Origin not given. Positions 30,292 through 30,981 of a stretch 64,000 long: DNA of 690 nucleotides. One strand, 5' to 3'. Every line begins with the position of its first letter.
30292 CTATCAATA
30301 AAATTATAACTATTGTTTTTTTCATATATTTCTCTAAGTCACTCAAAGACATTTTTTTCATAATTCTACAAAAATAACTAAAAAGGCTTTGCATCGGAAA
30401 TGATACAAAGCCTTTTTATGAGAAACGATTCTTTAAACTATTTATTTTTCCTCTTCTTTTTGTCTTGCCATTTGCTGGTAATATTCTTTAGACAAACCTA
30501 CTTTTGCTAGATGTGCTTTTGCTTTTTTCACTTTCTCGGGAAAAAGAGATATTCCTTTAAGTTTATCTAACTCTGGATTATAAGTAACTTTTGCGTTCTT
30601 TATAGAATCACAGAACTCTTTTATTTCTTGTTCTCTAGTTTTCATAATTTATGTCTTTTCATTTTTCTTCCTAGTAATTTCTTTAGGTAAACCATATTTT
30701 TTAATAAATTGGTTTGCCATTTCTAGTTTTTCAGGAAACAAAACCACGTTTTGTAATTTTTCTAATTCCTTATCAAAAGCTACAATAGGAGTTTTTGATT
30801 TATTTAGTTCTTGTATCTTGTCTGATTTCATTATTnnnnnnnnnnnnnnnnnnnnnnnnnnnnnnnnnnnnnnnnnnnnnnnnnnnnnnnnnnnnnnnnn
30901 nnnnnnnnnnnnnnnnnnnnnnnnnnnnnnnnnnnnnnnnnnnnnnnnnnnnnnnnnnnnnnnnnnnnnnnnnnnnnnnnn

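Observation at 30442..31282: Compact three-gene operon: 148-aa conserved hypothetical followed by two tandem paralogous ~60-aa proteins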

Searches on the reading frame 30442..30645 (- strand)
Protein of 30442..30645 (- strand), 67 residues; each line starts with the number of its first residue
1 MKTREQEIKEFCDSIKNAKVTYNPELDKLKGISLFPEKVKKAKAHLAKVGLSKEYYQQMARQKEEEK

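Call 3: search_protein_families(library=pfam, proteins=[window:30442-30645:-], max_evalue=1)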
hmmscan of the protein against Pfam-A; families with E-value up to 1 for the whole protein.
window:30442-30645:- (67 aa): 1 family
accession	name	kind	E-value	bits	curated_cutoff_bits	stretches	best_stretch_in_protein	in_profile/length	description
PF06761.17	IcmF-related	-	0.047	13.5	27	1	18-65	129-170/308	Intracellular multiplication and human macrophage-killing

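Call 4: search_protein_families(library=ncbifam, proteins=[window:30442-30645:-], max_evalue=1)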
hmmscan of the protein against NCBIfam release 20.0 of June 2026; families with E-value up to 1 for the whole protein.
window:30442-30645:- (67 aa): 1 family
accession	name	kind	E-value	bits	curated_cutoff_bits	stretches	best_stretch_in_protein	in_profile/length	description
NF009299.0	PRK12656.1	equivalog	0.11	12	214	1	6-46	11-51/222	fructose-6-phosphate aldolase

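Call 6: search_protein_families(library=padloc, proteins=[window:30442-30645:-], max_evalue=1)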
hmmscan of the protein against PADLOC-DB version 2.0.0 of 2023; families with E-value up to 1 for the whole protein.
window:30442-30645:- (67 aa): 0 families

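Call 7: search_protein_families(library=phrogs, proteins=[window:30442-30645:-], max_evalue=1)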
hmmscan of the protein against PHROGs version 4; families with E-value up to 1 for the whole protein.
window:30442-30645:- (67 aa): 1 family
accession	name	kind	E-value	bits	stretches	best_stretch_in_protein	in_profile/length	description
phrog_18314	-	unknown function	0.36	12.1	1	3-29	2-28/60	-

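Call 64: find_homologous_proteins(query=window:30442-30645:-, max_evalue=0.1)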
Query window:30442-30645:- (67 aa): 12 proteins with E <= 0.1 among 12 candidates.
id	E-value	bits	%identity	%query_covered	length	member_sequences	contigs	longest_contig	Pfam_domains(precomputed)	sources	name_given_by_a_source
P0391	4.6e-35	135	100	100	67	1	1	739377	-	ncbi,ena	-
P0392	3.2e-24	101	77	99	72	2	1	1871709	-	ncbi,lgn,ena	-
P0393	2.7e-20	89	72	97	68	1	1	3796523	-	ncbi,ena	-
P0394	3.4e-18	82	66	100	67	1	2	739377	-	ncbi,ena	-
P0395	4.2e-18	82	67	100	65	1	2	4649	-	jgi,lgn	-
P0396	4.6e-18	82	67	100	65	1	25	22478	-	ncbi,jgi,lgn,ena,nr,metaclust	ncbi:MAG: hypothetical protein COZ18_02255 [Flexibacter sp. CG_4_10_14_3_um_filter_32_15]|nr:MAG: hy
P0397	3.9e-17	79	64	100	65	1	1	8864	-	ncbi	-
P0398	7.9e-17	78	67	99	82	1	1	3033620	-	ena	-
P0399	9.0e-17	78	63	90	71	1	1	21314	-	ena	-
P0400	1.3e-15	74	67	99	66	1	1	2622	-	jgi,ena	-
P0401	3.0e-15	73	60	97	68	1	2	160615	-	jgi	jgi:hypothetical protein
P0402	1.1e-11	62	79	63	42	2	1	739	-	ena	-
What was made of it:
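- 30442..30645 (-): Second small partner, 's67' subtype (67 aa, pI 9.4, with a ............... tail). Only 12 relatives were found (call 64).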

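Call 65: find_encoding_contigs(protein=P0394, flank=4000, max_places=3)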
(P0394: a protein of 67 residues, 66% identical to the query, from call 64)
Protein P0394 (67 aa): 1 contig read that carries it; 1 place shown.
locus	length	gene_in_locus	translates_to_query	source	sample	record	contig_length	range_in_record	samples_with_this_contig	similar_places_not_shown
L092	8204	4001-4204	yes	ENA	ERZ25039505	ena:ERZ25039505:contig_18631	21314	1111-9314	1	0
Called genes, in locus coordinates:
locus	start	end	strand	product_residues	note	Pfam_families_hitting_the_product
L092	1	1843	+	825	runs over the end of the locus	PF17795:Vault_3 (faint), PF11978:MVP_shoulder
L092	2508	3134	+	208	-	-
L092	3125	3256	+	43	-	PF22028:DUF6934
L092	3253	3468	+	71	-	-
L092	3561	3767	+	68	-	PF22028:DUF6934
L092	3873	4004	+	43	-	PF22028:DUF6934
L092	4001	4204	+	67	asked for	-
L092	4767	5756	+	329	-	PF12833:HTH_18, PF00165:HTH_AraC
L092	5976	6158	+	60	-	PF04024:PspC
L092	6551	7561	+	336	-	PF11751:PorP_SprF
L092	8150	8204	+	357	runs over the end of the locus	PF03781:FGE-sulfatase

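Call 66: find_encoding_contigs(protein=P0396, flank=4000, max_places=3)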
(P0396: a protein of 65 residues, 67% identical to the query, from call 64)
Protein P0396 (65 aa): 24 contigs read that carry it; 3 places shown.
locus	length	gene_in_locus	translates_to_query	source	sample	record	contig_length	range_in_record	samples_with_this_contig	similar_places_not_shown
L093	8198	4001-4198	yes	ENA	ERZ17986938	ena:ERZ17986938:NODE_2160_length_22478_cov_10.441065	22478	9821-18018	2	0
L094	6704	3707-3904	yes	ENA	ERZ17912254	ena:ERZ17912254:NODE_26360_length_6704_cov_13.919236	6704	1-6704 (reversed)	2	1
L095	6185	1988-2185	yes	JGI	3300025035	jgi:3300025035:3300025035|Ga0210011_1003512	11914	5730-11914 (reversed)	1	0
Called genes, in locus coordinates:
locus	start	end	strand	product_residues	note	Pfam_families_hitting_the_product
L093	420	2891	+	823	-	PF17795:Vault_3 (faint), PF11978:MVP_shoulder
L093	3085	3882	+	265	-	-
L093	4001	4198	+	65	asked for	-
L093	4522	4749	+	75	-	PF03683:UPF0175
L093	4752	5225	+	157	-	PF11848:DUF3368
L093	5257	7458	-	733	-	PF00930:DPPIV_N, PF20434:BD-FAE (faint), PF02129:Peptidase_S15, PF01738:DLH, PF00326:Peptidase_S9, PF12146:Hydrolase_4 (faint)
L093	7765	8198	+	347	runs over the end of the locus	-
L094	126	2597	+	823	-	PF17795:Vault_3 (faint), PF11978:MVP_shoulder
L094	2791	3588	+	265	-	-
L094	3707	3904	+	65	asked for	-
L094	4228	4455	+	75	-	PF03683:UPF0175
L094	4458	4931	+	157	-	PF11848:DUF3368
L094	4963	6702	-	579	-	?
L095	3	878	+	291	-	?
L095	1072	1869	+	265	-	-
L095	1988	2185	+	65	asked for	-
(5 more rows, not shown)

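Call 67: find_encoding_contigs(protein=P0393, flank=4000, max_places=2)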
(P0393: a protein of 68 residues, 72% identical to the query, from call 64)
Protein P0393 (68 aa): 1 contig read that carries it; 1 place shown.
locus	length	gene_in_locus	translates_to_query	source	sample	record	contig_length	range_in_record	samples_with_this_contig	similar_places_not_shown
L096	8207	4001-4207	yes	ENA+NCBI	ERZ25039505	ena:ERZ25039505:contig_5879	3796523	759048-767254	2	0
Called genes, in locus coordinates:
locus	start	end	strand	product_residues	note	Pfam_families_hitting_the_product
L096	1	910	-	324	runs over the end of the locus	PF19783:DUF6268 (weak)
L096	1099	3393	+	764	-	PF00772:DnaB, PF03796:DnaB_C, PF13481:AAA_25 (faint), PF05203:Hom_end_hint, PF05204:Hom_end (weak), PF14528:LAGLIDADG_3, PF03796:DnaB_C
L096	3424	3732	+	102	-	PF03796:DnaB_C (weak)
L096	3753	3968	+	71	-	-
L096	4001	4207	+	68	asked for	-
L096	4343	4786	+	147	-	PF22028:DUF6934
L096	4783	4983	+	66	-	-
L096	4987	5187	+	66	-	-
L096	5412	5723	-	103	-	-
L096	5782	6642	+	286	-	PF01268:FTHFS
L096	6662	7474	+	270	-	PF01268:FTHFS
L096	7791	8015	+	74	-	-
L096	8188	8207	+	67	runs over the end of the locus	-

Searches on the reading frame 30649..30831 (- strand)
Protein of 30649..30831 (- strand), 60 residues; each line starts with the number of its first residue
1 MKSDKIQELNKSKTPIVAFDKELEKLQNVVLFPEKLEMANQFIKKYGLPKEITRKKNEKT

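Call 3: search_protein_families(library=pfam, proteins=[window:30649-30831:-], max_evalue=1)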
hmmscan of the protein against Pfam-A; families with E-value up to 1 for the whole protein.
window:30649-30831:- (60 aa): 1 family
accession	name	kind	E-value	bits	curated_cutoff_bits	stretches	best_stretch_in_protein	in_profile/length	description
PF16218.11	Peptidase_C101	-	0.065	13.1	27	1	25-59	71-105/265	Peptidase family C101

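Call 4: search_protein_families(library=ncbifam, proteins=[window:30649-30831:-], max_evalue=1)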
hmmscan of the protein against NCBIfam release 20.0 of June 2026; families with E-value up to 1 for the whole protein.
window:30649-30831:- (60 aa): 1 family
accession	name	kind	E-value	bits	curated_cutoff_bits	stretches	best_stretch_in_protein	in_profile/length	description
NF010017.0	PRK13494.1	equivalog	0.031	13.9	285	1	6-38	120-152/163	chemoreceptor glutamine deamidase CheD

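Call 6: search_protein_families(library=padloc, proteins=[window:30649-30831:-], max_evalue=1)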
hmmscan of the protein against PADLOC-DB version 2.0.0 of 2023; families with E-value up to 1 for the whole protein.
window:30649-30831:- (60 aa): 0 families

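Call 7: search_protein_families(library=phrogs, proteins=[window:30649-30831:-], max_evalue=1)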
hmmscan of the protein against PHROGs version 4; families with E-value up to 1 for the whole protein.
window:30649-30831:- (60 aa): 0 families

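Call 25: find_homologous_proteins(query=A2, max_evalue=0.01)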
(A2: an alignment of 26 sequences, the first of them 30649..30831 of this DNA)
Query A2 (26 sequences) (60 aa, profile of the alignment): 1637 proteins with E <= 0.01 among 2686 candidates; the best 120 are listed.
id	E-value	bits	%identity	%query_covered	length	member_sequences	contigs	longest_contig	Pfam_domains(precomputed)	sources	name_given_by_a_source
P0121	9.7e-24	100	63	77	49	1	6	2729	-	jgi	jgi:hypothetical protein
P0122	1.6e-23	100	63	77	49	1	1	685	-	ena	-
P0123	2.1e-23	99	59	77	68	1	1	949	-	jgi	jgi:hypothetical protein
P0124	2.1e-23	99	57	77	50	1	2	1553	-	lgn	-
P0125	2.2e-23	99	56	82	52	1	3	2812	-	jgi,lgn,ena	jgi:hypothetical protein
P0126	2.4e-23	99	55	85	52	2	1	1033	-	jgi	jgi:hypothetical protein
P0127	2.5e-23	99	55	73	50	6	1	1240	-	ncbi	-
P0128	2.6e-23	99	59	77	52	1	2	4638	-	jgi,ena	jgi:hypothetical protein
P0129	4.0e-23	99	65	77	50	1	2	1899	-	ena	-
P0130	4.0e-23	99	59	77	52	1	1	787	-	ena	-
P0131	4.1e-23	98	61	77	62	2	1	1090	-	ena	-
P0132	4.4e-23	98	58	75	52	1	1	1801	-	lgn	-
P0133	4.5e-23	98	61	77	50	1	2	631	-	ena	-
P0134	4.5e-23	98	61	77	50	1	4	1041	-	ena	-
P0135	4.8e-23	98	53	75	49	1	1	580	-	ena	-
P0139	5.6e-23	98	56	83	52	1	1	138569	-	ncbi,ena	-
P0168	2.1e-22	96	55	73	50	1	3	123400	-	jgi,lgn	jgi:hypothetical protein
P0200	5.4e-22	95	52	77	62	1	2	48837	-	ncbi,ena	-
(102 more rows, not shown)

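Call 31: search_solved_structures(query=A2, max_evalue=10, show_alignments=3)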
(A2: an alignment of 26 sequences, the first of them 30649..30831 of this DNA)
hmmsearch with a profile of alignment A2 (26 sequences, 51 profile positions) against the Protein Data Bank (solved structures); distinct sequences matched with E-value up to 10: 2.
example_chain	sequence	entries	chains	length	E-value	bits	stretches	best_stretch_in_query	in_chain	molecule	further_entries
2cly_B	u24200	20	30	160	3.4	10.6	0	6-29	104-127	ATP SYNTHASE D CHAIN, MITOCHONDRIAL | ATP synthase subunit d, mitochondrial | ATP synthase peripheral stalk subunit d, mitochondrial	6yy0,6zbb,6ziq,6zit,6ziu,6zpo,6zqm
9vpb_Ad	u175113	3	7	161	3.5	10.6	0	6-29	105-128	ATP synthase peripheral stalk subunit d, mitochondrial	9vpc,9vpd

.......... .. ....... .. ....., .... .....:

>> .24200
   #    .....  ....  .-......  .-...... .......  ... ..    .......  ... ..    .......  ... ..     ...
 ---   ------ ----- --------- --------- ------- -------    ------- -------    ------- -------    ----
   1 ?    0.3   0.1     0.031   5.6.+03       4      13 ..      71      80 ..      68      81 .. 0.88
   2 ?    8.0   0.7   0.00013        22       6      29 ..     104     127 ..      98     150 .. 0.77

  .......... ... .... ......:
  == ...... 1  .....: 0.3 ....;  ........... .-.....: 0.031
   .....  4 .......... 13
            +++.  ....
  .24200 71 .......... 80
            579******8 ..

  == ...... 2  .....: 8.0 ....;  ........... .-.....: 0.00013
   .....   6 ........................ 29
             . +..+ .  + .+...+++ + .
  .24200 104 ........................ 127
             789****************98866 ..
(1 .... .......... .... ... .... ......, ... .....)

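Call 53: search_protein_families(library=pfam, alignment_id=A2, max_evalue=10)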
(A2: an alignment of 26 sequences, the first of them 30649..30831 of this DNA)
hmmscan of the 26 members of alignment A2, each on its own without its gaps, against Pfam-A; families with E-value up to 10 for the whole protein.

A. member 1, window:30649-30831:- (60 aa): 1 family
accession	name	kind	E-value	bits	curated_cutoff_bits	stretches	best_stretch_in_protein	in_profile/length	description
PF16218.11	Peptidase_C101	-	0.065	13.1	27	1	25-59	71-105/265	Peptidase family C101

B. families by the number of members that match (of 26 scanned): 14 families
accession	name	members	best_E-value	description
PF15237.11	PTRF_SDPR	1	0.0064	PTRF/SDPR family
PF25250.1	DUF7852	1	0.027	Domain of unknown function (DUF7852)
PF25617.1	PhiKZ_gp86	1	0.028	Bacteriophage PhiKZ vertex-binding protein gp86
PF06761.17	IcmF-related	1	0.047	Intracellular multiplication and human macrophage-killing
PF13184.12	KH_5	1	0.047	NusA-like KH domain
PF16218.11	Peptidase_C101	1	0.065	Peptidase family C101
PF03475.19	YiiM_3-alpha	1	0.071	YiiM-like, 3-alpha helix domain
PF17893.6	Cas9_b_hairpin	1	0.073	CRISPR-associated endonuclease Cas9 beta-hairpin domain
PF13852.11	DUF4197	1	0.093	Protein of unknown function (DUF4197)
PF21356.2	Vps27_GAT-like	1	0.11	Vacuolar protein sorting-associated protein 27, GAT-like domain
PF23053.1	UBA_N4BP1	1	0.18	N4BP1, UBA-like domain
PF12636.12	DUF3781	1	0.2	Protein of unknown function (DUF3781)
PF12841.12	YvrJ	1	0.46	YvrJ protein family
PF24999.1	LAMB4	1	1.8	Laminin subunit beta-4-like domain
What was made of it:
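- Checked: The small proteins do have no family match (calls 3, 4, 6, 7, 53).
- Tried and rejected: No Pfam or PDB match was found (calls 31, 53).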

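Call 61: find_encoding_contigs(protein=P0139, flank=3000, max_places=3)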
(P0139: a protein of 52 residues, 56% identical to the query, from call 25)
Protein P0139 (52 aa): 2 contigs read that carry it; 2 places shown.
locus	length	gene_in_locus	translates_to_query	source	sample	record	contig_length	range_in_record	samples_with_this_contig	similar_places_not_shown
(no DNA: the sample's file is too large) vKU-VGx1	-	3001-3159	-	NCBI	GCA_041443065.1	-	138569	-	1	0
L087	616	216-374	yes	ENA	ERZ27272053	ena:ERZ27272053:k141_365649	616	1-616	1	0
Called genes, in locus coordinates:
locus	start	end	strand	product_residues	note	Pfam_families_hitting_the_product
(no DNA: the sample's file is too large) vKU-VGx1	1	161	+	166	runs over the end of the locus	-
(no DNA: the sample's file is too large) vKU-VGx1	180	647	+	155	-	PF00583:Acetyltransf_1, PF13673:Acetyltransf_10, PF13508:Acetyltransf_7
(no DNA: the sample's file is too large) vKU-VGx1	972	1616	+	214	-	-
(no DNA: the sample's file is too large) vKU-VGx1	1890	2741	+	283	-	PF18863:AbiJ_NTD4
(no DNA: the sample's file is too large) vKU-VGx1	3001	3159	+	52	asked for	-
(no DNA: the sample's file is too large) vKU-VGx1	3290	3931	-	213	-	PF00756:Esterase (weak), PF02230:Abhydrolase_2, PF00561:Abhydrolase_1 (faint), PF03959:FSH1 (faint)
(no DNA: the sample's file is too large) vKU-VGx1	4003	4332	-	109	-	-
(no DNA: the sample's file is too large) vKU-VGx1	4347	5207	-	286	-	PF09521:RE_NgoPII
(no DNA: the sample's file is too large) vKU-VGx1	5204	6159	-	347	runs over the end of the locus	PF00145:DNA_methylase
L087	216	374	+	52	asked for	-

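Call 62: find_encoding_contigs(protein=P0168, flank=3000, max_places=3)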
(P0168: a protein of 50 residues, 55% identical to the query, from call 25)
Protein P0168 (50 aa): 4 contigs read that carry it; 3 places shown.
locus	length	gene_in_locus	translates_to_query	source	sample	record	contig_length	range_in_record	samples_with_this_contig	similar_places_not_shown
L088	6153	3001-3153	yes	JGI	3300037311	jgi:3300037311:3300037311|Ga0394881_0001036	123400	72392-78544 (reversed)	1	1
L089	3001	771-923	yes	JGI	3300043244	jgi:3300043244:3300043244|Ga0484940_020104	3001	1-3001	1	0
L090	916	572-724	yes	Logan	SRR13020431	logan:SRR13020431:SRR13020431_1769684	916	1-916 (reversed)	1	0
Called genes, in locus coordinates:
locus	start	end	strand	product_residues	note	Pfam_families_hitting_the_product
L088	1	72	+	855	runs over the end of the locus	PF00672:HAMP (faint), PF13185:GAF_2, PF13492:GAF_3, PF07228:SpoIIE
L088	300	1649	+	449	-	PF25077:DUF7800 (weak), PF09423:PhoD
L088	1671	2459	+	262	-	PF13715:CarbopepD_reg_2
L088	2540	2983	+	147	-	PF22028:DUF6934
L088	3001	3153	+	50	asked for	-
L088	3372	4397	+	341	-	PF06723:MreB_Mbl, PF00022:Actin (weak), PF00012:HSP70, PF14450:FtsA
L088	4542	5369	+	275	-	PF04085:MreC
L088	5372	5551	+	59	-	-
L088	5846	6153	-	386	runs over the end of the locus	PF12412:DUF3667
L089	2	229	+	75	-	?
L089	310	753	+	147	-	PF22028:DUF6934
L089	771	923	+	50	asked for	-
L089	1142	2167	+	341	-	PF06723:MreB_Mbl, PF00022:Actin (weak), PF00012:HSP70, PF14450:FtsA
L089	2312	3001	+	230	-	?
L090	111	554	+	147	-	PF22028:DUF6934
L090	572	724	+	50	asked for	-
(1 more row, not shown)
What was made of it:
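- The reverse look-up also gives pairs (call 62).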

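Call 63: find_encoding_contigs(protein=P0200, flank=3000, max_places=3)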
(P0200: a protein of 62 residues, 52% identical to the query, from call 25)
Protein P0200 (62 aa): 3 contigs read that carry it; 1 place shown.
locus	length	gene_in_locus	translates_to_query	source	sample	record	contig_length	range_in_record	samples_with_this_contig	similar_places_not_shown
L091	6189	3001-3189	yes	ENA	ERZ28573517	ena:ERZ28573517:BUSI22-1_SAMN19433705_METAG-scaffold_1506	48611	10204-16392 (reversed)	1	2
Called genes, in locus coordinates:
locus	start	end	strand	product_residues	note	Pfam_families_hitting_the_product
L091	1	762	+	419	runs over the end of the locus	-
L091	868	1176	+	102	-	-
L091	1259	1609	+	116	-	-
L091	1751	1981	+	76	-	-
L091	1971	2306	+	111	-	PF02452:PemK_toxin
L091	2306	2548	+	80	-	-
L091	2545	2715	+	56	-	PF22028:DUF6934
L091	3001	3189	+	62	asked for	-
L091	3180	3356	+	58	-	-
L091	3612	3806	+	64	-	-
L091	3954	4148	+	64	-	-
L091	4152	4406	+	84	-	PF05016:ParE_toxin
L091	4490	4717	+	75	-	-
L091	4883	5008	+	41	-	-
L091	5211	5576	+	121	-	-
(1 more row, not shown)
